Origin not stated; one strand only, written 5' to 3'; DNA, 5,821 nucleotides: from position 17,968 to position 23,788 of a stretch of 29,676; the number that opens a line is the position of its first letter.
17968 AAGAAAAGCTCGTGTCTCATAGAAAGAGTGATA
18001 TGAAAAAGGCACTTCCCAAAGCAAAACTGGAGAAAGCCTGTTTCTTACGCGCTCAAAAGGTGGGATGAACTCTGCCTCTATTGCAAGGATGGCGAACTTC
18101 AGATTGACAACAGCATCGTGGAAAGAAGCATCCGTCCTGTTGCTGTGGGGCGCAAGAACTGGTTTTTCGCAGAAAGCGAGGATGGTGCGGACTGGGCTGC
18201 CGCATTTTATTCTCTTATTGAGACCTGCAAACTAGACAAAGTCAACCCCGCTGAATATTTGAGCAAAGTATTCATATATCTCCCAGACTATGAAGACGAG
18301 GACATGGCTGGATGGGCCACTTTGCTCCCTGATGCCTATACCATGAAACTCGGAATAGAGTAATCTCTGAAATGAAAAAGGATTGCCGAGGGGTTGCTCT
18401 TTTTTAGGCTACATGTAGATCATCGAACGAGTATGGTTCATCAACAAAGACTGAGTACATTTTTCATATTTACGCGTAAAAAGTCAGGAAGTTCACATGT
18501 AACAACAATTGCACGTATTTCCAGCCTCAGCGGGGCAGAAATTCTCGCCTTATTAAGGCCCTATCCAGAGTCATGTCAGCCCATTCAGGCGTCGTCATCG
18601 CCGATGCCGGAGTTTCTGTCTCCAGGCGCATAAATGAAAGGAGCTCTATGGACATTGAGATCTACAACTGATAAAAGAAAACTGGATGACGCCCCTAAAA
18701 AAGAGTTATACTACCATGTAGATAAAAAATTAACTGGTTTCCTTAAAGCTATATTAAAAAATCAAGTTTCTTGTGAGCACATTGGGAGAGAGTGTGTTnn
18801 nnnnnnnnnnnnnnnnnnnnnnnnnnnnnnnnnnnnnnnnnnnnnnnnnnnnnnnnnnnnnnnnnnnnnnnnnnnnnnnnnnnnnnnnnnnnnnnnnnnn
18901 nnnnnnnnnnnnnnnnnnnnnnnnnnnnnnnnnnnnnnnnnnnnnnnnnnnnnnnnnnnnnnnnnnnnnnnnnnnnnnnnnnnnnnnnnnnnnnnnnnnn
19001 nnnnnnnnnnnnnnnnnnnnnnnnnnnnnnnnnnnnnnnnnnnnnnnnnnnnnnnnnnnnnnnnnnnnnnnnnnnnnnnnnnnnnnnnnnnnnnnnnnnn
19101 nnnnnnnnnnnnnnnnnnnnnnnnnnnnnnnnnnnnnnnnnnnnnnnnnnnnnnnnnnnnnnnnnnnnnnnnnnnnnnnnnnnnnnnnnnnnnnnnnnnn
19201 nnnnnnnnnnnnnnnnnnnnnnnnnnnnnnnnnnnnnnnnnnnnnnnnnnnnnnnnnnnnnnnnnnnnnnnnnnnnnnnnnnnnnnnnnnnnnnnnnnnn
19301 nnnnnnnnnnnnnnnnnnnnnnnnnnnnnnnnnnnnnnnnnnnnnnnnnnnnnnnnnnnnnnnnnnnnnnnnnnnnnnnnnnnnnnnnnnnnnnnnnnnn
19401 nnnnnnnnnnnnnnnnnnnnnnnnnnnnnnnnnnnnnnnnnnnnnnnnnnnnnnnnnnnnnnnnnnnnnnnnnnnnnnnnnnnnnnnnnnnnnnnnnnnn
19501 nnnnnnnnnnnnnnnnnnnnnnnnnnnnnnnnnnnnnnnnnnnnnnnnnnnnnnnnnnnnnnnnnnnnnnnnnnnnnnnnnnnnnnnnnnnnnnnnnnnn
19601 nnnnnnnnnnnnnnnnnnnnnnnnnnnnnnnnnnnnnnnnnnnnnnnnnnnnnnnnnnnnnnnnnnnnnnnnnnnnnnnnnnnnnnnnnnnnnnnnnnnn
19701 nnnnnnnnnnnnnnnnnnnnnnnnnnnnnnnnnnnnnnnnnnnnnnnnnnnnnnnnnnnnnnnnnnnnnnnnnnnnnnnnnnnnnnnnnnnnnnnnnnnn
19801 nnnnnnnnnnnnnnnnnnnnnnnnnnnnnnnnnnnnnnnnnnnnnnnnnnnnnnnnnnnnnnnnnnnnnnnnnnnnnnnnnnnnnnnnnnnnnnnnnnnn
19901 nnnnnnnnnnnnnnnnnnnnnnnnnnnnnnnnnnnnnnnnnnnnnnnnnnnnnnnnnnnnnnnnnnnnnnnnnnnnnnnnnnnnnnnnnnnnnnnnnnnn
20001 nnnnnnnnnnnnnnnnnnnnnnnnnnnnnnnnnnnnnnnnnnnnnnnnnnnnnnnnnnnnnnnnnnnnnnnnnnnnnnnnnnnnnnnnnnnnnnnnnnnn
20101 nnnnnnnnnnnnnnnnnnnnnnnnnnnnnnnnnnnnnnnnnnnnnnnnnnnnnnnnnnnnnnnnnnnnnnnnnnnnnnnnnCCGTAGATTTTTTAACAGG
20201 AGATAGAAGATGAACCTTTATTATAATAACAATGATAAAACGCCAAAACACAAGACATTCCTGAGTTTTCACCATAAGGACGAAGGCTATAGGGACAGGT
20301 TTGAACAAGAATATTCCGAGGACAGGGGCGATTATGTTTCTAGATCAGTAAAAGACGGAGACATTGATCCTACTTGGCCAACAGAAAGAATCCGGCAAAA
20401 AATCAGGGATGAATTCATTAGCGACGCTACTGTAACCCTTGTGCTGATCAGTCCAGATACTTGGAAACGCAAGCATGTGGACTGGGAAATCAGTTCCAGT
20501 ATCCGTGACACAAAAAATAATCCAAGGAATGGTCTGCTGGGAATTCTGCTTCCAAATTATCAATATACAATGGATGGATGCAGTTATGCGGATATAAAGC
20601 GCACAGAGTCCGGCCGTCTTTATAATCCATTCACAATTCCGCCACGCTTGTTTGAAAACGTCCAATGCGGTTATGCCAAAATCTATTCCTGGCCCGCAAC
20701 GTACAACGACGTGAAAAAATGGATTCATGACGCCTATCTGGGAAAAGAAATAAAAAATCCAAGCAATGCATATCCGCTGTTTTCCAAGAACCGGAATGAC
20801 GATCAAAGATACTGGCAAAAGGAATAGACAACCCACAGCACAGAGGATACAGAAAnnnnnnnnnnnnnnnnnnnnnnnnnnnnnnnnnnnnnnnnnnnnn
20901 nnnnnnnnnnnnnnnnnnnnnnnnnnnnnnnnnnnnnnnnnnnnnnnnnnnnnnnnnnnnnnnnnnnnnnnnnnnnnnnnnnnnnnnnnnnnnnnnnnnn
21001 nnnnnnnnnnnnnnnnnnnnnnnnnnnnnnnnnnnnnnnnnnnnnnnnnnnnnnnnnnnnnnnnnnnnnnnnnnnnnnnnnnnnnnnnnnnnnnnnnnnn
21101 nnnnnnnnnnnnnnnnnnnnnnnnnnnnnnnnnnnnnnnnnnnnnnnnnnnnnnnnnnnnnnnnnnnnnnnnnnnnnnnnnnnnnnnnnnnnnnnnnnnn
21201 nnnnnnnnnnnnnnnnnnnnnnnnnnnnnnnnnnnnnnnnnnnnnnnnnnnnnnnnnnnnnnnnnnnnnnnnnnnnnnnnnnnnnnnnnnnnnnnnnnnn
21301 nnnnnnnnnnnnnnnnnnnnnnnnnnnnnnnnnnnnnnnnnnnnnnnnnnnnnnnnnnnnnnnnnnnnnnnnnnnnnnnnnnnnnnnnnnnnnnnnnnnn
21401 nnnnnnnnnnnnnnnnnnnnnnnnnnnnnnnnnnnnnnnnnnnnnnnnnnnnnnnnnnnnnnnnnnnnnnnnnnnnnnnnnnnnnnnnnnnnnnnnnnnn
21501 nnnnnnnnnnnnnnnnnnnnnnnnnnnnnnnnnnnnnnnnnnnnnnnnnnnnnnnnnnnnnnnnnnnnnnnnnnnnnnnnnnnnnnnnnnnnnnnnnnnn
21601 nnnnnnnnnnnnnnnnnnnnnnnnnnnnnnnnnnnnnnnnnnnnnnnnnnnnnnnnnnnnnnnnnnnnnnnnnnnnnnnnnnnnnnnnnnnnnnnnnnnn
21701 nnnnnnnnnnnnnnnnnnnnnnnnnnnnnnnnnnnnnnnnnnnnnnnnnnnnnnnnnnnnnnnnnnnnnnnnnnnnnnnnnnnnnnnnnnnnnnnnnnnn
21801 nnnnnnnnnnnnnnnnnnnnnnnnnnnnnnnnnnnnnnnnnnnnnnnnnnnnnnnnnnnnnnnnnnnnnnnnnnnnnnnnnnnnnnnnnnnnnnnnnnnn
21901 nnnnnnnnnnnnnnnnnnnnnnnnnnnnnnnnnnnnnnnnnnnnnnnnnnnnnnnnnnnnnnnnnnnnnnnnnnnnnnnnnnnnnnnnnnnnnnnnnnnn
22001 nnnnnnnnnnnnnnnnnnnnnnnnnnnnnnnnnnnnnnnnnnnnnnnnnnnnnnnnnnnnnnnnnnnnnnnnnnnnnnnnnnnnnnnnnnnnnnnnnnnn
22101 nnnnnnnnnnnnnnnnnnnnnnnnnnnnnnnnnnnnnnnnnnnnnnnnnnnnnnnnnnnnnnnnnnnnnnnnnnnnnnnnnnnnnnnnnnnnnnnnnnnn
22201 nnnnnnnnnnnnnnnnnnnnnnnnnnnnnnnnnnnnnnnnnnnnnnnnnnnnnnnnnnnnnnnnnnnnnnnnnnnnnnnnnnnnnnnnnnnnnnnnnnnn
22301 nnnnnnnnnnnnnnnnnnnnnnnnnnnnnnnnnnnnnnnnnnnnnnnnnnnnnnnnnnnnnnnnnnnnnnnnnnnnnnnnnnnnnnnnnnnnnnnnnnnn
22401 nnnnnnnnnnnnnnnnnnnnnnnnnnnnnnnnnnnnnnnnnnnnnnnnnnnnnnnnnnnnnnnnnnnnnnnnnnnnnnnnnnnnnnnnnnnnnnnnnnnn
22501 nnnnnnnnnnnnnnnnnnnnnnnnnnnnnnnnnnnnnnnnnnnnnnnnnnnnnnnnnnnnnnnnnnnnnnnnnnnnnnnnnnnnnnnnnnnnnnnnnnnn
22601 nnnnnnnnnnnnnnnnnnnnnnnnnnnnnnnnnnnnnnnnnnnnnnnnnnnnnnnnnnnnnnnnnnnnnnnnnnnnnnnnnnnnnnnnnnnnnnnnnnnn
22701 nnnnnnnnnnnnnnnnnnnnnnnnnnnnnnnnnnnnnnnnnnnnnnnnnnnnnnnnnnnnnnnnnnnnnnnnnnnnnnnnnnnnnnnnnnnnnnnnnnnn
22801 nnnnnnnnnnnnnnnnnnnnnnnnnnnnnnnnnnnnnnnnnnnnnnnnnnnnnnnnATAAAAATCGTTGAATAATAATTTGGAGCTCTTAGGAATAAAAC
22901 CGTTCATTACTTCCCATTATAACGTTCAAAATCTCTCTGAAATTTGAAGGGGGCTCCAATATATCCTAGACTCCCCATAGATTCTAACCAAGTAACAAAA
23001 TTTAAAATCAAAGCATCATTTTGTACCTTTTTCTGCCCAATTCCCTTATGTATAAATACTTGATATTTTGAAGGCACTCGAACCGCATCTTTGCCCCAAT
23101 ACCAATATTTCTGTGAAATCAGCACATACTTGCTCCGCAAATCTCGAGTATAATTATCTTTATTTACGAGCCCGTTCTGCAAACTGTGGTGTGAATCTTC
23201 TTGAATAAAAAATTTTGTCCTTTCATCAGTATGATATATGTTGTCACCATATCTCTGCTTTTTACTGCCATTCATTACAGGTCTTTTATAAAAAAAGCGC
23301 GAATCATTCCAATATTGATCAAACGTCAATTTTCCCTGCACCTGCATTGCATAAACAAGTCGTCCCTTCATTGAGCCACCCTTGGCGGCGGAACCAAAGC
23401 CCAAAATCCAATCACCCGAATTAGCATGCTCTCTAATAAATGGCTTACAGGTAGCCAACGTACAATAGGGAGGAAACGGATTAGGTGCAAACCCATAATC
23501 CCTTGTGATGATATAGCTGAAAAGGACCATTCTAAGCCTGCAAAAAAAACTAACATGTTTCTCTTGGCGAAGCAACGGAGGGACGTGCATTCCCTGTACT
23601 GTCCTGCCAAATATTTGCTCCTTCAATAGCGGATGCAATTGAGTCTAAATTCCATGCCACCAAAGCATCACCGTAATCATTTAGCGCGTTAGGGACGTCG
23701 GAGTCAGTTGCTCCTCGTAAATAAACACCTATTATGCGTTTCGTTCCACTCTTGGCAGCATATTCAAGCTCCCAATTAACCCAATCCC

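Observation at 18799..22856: Thoeris-like trio in which the SLOG sensor domain is fused to TIR domains instead of SIR2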

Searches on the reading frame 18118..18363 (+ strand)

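Call 4: search_protein_families(library=pfam, proteins=[window:18118-18363:+], max_evalue=0.01)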
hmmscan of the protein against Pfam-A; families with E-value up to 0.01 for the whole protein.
window:18118-18363:+ (81 aa): 2 families
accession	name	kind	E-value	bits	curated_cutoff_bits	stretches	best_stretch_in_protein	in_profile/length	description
PF13817.11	DDE_Tnp_IS66_C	-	2.4e-09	37.7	30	1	32-71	1-38/39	IS66 C-terminal element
PF03050.20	DDE_Tnp_IS66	-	6.2e-06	26.3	23.1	1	1-25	259-283/284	Transposase IS66 family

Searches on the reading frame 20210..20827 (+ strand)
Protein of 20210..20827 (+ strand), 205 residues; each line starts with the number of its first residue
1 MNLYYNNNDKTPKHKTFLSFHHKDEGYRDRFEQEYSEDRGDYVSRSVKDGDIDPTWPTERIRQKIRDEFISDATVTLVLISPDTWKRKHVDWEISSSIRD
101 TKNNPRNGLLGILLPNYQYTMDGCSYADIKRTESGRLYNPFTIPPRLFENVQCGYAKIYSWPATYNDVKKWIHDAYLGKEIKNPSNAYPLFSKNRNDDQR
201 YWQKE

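Call 4: search_protein_families(library=pfam, proteins=[window:20210-20827:+], max_evalue=0.01)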
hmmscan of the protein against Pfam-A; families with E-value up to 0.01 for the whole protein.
window:20210-20827:+ (205 aa): 2 families
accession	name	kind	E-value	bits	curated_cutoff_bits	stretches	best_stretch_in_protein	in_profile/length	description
PF08937.16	ThsB_TIR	-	3e-15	56.9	21.2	1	17-116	1-97/100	Thoeris protein ThsB, TIR-like domain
PF13676.11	TIR_2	-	0.0012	19.8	28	1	17-130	2-109/122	TIR domain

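Call 5: search_protein_families(library=padloc, proteins=[window:20210-20827:+], max_evalue=0.01)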
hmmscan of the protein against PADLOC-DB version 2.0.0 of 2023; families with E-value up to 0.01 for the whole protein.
window:20210-20827:+ (205 aa): 6 families
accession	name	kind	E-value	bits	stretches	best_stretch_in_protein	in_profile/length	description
PDLC00428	ThsB1|ThsB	-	2.6e-13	48.8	1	14-138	3-152/219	TIR-like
PDLC00431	ThsB1|ThsB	-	6e-09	34.5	1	14-176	3-157/162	TIR-like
PDLC00418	ThsB1|ThsB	-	6.2e-08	30.6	1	13-101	4-92/155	TIR-like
PDLC04688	PDC-M50B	-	8.8e-08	30.5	1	13-119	2-105/162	-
PDLC00433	ThsB1|ThsB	-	0.00031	18.8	1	13-122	2-104/164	TIR-like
PDLC00420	ThsB1|ThsB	-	0.0039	14.4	1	16-84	4-68/319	TIR-like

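Call 6: search_protein_families(library=ncbifam, proteins=[window:20210-20827:+], max_evalue=0.01)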
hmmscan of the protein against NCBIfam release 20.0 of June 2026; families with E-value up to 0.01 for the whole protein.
window:20210-20827:+ (205 aa): 0 families

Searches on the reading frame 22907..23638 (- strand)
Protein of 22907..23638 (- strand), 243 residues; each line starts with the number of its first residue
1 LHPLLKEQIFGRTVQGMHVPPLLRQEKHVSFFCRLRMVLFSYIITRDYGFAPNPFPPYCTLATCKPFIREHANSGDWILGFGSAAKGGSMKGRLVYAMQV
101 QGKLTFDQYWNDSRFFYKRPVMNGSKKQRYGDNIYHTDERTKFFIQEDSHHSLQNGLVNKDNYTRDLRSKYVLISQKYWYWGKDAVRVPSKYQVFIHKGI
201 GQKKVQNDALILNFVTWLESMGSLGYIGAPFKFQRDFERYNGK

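Call 4: search_protein_families(library=pfam, proteins=[window:22907-23638:-], max_evalue=0.01)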
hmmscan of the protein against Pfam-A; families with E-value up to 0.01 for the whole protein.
window:22907-23638:- (243 aa): 1 family
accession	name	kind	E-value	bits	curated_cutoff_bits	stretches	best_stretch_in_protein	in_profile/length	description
PF18753.6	Nmad2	-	6.4e-69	231.9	26.1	1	38-235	3-198/200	Nucleotide modification associated domain 2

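Call 5: search_protein_families(library=padloc, proteins=[window:22907-23638:-], max_evalue=0.01)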
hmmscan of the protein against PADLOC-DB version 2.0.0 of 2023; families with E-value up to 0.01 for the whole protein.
window:22907-23638:- (243 aa): 0 families

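Call 6: search_protein_families(library=ncbifam, proteins=[window:22907-23638:-], max_evalue=0.01)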
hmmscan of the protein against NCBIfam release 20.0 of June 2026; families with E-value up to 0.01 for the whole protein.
window:22907-23638:- (243 aa): 0 families

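Call 82: find_related_loci(query=A6, collection=metagenome_contigs, flank=7000)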
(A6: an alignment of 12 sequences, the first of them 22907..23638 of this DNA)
Query A6 (243 aa) in metagenome_contigs; peptide patterns used: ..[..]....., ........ (x = any residue, [..] = any of these).
600 stretches matched a pattern (row limit reached: there are more); 566 encode a relative of the query (tblastn E <= 1e-3); the best 80 are kept; 80 distinct loci.
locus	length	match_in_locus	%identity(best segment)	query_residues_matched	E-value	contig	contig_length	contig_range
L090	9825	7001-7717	63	4-243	2e-100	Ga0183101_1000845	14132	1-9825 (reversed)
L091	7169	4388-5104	63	4-243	2e-100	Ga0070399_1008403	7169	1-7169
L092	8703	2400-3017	56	37-243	1e-79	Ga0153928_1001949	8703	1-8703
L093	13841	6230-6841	57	40-243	3e-76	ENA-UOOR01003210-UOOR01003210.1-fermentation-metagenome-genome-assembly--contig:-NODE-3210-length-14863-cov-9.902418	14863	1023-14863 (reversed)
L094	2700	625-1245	54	37-243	2e-74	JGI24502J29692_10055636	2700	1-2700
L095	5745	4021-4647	52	38-243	5e-73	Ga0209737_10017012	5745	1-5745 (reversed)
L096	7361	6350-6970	55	37-243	1e-72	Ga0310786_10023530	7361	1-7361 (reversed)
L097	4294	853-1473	52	35-242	8e-72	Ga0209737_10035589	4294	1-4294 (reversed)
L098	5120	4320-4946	53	37-243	9e-71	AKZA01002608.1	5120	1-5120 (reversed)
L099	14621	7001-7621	50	37-243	1e-67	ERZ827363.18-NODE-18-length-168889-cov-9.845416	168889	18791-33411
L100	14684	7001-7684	51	20-242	7e-66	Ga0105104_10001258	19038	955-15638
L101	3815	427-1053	50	38-243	4e-64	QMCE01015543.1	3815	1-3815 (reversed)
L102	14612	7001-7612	48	37-242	9e-63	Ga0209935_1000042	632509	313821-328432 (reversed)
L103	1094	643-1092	63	37-186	3e-67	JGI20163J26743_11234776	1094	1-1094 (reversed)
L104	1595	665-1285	51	35-242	1e-65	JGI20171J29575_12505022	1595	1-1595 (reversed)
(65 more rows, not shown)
